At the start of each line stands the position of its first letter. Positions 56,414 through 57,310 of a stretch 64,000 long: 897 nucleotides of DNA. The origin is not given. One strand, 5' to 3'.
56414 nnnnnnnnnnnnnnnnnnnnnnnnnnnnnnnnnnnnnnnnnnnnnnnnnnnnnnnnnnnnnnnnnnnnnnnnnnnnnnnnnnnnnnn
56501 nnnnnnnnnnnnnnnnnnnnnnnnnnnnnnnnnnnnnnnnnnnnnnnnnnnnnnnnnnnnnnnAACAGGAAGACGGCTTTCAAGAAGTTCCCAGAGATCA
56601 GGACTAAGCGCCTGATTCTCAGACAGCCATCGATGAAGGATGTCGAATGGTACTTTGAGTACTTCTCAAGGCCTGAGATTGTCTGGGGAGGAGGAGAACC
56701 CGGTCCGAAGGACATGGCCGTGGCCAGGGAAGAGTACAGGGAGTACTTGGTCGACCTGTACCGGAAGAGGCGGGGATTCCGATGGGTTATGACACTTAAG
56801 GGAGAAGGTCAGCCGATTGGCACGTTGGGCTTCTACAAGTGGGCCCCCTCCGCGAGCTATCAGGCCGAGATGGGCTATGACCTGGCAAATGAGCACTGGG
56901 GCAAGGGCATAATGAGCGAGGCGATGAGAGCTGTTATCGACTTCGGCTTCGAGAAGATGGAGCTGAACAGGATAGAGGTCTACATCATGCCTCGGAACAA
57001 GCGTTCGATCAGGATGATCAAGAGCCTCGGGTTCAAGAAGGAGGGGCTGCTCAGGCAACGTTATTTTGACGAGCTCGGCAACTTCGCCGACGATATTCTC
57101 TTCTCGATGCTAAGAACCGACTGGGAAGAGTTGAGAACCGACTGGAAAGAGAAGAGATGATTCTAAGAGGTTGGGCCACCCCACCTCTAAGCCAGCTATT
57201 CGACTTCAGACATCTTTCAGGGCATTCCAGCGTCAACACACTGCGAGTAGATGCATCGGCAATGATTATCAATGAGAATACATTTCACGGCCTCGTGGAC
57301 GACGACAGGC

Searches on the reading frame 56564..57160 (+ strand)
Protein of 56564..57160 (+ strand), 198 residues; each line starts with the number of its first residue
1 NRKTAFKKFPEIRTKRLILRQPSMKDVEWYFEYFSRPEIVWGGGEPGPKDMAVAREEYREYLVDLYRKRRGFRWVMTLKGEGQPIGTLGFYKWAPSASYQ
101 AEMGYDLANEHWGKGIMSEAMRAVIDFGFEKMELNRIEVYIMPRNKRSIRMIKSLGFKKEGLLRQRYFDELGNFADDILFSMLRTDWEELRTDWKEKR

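Call 54: search_protein_families(library=pfam, proteins=[window:56564-57160:+], max_evalue=0.0001)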
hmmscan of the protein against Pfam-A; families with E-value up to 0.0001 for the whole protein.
window:56564-57160:+ (198 aa): 3 families
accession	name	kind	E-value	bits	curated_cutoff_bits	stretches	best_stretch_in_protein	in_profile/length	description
PF13302.13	Acetyltransf_3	-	5.2e-32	111.9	25.4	1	16-158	1-138/138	Acetyltransferase (GNAT) domain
PF00583.31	Acetyltransf_1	-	2.6e-13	50.7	20.7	1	57-157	20-116/116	Acetyltransferase (GNAT) family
PF13523.12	Acetyltransf_8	-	1.5e-05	25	27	1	55-161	28-141/145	Acetyltransferase (GNAT) domain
